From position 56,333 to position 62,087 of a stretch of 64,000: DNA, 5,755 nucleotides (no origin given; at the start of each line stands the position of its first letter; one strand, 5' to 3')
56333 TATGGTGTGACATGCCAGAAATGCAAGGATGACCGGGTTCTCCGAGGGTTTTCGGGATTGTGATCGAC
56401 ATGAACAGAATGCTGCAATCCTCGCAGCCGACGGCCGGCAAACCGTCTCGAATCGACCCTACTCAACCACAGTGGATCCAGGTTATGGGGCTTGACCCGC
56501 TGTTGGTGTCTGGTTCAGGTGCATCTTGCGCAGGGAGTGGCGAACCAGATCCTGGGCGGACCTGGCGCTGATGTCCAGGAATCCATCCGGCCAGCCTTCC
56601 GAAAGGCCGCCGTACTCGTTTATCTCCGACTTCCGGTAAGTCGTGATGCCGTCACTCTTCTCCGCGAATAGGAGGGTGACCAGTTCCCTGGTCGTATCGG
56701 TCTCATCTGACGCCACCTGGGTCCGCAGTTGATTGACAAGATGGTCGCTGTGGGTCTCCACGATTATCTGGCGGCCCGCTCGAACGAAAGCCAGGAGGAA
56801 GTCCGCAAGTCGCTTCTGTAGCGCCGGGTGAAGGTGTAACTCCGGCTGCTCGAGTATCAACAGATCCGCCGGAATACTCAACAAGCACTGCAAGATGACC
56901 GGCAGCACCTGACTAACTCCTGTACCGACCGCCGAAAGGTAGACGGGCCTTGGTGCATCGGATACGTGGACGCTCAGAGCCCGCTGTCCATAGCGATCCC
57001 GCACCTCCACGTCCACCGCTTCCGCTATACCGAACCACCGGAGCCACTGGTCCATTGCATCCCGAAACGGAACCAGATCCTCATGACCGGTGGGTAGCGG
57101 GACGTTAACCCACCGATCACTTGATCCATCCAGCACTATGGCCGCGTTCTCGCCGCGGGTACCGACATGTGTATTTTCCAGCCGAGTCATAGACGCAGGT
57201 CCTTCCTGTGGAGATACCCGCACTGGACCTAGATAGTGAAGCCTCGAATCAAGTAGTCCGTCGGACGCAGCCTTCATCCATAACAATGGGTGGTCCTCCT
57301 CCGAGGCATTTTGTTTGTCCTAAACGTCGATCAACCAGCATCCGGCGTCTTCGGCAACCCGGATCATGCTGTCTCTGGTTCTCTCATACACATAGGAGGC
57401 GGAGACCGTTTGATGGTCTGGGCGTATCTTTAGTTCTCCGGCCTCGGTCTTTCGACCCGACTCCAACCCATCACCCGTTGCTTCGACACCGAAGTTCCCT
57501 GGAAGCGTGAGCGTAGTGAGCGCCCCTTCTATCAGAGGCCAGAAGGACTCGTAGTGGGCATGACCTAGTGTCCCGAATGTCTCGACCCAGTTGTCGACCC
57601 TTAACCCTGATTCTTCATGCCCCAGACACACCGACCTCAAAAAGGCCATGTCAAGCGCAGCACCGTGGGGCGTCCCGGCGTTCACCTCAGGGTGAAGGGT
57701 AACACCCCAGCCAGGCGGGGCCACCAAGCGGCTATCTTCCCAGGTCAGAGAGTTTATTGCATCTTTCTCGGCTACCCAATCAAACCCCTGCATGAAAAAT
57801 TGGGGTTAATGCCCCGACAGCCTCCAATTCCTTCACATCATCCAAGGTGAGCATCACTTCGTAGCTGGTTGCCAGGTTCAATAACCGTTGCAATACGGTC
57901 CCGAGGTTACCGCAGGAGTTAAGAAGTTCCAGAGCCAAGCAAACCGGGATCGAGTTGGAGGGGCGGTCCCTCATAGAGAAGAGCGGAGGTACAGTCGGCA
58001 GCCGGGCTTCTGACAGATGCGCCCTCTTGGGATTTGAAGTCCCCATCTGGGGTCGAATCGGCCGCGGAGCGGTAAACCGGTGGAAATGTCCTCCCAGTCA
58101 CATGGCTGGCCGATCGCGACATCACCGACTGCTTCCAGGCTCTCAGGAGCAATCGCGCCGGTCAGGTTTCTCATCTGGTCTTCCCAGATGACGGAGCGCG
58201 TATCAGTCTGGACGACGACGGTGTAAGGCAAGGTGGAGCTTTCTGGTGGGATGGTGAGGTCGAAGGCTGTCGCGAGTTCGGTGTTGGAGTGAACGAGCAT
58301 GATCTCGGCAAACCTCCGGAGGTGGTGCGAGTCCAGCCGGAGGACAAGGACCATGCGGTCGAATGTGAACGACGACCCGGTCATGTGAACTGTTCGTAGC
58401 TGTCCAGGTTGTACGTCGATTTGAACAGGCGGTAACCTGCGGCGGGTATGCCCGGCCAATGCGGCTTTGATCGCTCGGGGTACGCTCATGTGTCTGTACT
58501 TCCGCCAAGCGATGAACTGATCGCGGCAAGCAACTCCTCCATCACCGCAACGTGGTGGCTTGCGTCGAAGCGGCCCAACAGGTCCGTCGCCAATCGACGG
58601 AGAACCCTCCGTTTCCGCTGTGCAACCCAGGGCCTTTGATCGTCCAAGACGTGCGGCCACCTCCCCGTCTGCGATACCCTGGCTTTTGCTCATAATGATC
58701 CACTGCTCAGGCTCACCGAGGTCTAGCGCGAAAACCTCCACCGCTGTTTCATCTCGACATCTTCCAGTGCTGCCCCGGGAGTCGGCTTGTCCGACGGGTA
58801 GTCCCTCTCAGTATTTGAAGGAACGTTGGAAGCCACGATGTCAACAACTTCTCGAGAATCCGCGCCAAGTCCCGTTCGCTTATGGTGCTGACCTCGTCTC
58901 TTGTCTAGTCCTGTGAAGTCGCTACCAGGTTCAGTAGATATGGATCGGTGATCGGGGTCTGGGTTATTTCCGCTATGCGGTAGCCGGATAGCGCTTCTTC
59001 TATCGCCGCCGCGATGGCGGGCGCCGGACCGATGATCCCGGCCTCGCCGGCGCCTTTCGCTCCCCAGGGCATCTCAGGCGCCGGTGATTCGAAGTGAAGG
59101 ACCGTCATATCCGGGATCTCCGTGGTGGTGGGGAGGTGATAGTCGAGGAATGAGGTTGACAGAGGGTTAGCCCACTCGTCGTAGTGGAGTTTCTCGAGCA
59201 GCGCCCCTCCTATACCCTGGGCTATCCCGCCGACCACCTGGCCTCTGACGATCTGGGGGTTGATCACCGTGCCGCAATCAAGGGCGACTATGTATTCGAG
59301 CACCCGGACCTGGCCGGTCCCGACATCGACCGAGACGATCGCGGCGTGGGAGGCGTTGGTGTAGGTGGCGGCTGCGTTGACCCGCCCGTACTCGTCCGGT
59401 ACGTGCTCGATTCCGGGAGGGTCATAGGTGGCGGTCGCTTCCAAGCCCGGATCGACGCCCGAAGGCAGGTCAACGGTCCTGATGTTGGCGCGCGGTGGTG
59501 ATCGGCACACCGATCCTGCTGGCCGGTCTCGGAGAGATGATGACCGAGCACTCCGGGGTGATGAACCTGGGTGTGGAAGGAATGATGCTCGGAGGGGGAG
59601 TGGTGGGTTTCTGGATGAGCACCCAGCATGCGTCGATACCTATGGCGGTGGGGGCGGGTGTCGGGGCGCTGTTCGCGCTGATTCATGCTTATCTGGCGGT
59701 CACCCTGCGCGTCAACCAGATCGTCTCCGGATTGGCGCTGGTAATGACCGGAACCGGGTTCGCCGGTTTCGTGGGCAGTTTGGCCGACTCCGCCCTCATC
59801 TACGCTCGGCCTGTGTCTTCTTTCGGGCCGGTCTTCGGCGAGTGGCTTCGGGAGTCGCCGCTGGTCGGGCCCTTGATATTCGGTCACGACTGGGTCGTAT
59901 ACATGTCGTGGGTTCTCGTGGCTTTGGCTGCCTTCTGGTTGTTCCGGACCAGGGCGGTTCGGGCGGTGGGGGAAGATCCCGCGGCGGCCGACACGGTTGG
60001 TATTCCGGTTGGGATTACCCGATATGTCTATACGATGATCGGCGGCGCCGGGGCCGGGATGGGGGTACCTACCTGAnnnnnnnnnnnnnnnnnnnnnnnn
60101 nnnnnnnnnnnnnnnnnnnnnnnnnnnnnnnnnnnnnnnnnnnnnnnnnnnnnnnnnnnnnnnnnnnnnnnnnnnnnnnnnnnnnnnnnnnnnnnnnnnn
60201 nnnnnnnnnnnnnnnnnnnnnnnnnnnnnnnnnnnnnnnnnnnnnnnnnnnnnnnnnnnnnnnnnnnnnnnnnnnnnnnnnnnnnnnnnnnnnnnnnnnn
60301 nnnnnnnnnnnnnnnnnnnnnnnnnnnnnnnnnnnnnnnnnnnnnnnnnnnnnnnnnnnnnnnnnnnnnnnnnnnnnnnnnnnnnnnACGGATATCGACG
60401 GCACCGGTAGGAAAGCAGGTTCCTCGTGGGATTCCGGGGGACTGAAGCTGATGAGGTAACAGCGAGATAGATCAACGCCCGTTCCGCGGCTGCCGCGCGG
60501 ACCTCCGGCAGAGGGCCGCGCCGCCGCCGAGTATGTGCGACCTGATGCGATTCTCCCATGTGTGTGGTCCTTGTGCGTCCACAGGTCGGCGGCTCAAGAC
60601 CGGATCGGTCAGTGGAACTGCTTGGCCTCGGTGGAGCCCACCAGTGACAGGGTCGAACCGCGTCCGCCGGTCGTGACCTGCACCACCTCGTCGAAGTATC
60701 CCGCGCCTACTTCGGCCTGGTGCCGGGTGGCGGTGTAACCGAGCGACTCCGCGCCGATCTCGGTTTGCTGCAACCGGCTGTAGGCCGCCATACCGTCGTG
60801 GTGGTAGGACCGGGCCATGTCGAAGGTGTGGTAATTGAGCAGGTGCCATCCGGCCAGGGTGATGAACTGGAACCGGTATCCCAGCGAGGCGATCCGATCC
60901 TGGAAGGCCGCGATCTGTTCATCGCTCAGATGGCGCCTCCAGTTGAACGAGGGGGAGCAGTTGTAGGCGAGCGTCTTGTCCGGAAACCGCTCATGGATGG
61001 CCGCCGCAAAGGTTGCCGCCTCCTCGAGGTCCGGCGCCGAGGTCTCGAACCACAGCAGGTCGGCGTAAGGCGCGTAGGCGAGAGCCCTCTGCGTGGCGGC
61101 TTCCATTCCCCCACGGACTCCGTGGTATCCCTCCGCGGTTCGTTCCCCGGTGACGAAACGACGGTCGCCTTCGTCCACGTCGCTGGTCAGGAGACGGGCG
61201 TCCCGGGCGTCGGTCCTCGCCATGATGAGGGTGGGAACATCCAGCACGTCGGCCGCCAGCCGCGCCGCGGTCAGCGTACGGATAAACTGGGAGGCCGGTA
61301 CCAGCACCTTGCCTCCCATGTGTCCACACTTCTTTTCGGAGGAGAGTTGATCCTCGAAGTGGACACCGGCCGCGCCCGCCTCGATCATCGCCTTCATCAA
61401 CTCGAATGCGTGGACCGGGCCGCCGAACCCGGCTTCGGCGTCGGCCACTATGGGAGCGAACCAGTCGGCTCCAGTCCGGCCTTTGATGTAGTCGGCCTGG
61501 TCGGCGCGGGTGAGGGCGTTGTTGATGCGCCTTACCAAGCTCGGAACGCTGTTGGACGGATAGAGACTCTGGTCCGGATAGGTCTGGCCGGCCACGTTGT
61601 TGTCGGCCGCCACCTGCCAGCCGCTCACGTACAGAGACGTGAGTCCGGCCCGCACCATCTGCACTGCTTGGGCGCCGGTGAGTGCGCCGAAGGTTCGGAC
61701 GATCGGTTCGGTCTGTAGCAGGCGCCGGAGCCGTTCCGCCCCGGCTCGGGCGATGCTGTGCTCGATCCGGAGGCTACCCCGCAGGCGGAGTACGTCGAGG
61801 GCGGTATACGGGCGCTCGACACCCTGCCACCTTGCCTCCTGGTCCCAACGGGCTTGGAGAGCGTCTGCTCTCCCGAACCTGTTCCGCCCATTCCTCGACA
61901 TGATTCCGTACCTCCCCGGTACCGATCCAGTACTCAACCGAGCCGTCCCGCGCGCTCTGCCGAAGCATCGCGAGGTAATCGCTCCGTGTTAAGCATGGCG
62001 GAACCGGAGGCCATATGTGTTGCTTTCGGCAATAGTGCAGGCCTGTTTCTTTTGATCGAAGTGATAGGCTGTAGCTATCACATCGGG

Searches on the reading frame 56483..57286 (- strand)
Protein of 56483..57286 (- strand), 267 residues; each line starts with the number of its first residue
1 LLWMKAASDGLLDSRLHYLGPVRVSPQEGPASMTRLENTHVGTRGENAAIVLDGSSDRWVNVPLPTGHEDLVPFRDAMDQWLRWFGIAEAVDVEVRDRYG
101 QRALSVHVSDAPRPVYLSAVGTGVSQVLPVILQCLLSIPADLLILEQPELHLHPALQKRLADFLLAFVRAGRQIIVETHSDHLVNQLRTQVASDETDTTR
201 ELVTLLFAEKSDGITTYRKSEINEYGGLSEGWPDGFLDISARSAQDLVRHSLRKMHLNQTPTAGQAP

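Call 17: search_protein_families(library=pfam, proteins=[window:56483-57286:-], max_evalue=0.001)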
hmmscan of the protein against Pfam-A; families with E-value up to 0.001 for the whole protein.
window:56483-57286:- (267 aa): 3 families
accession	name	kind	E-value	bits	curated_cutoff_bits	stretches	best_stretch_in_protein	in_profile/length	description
PF13304.12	AAA_21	-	1.5e-16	61.8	27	1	107-185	225-304/304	AAA domain, putative AbiEii toxin, Type IV TA system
PF13175.12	AAA_15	-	2.7e-13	50.7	32.1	1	114-184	295-374/374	AAA ATPase domain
PF12476.13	DUF3696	-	4.9e-05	23.9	22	1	201-244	4-49/52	Protein of unknown function (DUF3696)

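Call 54: search_protein_families(library=padloc, proteins=[window:56483-57286:-], max_evalue=0.001)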
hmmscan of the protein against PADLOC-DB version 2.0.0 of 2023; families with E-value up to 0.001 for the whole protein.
window:56483-57286:- (267 aa): 66 families (the best 25 are shown)
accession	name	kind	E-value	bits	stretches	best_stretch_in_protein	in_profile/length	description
PDLC03878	NsnB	-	5.6e-46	155.9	1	11-248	109-343/345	-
PDLC04148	HEC-03B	-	6.3e-35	119.1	1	11-237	212-434/458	-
PDLC04707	PDC-M55A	-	4.7e-30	102.9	1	15-249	187-411/421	-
PDLC02980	AriA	-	2.4e-16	58.6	1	111-185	229-304/304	-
PDLC02979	AriA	-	6.6e-16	57.1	1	115-184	295-373/373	-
PDLC04033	PD-T4-4_A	-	2.9e-12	44.5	1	139-199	325-386/460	-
PDLC04032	PD-T4-4_A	-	4.3e-11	40.4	1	129-207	337-414/474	-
PDLC04664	PDC-M47A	-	1.1e-10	39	1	139-194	321-376/461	-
PDLC04177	HEC-01A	-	7.5e-10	36.4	1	136-191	293-347/393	-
PDLC02981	AriAB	-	1.9e-09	34.8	1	142-185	333-378/694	-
PDLC00069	GajA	-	5.9e-09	32.9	1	142-184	337-381/687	AAA ATPase domain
PDLC04182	HEC-01A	-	2e-08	31.6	1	103-189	269-356/406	-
PDLC00096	GajA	-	3.9e-08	30.5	1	141-187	290-340/630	AAA ATPase domain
PDLC00077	GajA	-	4.3e-08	30.2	1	142-188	336-384/616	AAA ATPase domain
PDLC02358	Old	-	1.3e-07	28.9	1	141-189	286-334/578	Old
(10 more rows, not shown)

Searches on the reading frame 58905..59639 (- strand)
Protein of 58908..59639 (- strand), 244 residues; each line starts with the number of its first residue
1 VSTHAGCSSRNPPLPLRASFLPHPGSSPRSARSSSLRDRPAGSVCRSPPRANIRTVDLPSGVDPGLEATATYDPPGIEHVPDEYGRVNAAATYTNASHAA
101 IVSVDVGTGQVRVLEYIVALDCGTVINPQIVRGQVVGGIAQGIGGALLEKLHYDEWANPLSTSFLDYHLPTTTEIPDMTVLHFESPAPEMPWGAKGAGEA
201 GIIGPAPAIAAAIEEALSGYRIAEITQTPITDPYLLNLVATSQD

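Call 54: search_protein_families(library=padloc, proteins=[window:58908-59639:-], max_evalue=0.001)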
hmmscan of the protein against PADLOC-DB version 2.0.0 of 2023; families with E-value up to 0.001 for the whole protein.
window:58908-59639:- (244 aa): 0 families

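Call 56: search_protein_families(library=pfam, proteins=[window:58905-59510:-], max_evalue=0.001)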
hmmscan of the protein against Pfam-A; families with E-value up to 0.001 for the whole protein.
window:58905-59510:- (201 aa): 1 family
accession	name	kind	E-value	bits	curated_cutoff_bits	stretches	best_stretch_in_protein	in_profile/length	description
PF20256.3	MoCoBD_2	-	2.7e-35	122.7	27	1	20-133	174-283/283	Molybdopterin cofactor-binding domain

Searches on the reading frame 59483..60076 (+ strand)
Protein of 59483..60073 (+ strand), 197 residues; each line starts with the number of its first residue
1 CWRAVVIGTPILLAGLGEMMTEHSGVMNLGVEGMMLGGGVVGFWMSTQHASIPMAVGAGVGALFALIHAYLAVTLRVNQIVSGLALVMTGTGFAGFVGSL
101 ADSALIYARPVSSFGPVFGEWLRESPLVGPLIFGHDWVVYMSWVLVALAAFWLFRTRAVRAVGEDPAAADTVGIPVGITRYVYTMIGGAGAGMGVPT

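Call 54: search_protein_families(library=padloc, proteins=[window:59483-60073:+], max_evalue=0.001)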
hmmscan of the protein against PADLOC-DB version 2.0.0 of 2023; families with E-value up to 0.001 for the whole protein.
window:59483-60073:+ (197 aa): 0 families

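Call 56: search_protein_families(library=pfam, proteins=[window:59495-60076:+], max_evalue=0.001)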
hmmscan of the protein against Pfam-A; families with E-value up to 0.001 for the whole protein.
window:59495-60076:+ (193 aa): 1 family
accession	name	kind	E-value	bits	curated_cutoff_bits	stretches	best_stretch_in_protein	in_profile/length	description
PF02653.21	BPD_transp_2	-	4e-20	72.5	26.8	1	3-189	8-192/269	Branched-chain amino acid transport system / permease component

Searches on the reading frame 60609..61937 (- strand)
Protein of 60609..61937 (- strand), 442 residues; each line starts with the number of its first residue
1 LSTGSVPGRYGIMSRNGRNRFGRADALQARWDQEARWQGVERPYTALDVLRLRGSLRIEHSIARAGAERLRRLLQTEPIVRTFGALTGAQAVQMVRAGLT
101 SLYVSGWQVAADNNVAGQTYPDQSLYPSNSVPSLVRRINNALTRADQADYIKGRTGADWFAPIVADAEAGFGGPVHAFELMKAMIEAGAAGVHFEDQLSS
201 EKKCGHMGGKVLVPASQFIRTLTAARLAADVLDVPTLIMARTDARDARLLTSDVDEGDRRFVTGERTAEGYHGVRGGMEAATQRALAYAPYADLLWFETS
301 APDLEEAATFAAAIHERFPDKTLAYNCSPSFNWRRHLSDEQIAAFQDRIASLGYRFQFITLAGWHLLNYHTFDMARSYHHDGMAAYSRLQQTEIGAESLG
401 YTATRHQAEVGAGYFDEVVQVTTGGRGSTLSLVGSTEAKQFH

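Call 56: search_protein_families(library=pfam, proteins=[window:60609-61937:-], max_evalue=0.001)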
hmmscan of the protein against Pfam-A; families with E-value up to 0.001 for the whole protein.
window:60609-61937:- (442 aa): 2 families
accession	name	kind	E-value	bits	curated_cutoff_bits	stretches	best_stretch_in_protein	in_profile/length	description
PF00463.27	ICL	-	8.2e-100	335.2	26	2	30-264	7-253/526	Isocitrate lyase family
PF13714.12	PEP_mutase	-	6.5e-15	55.8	31.5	1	86-289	17-167/240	Phosphoenolpyruvate phosphomutase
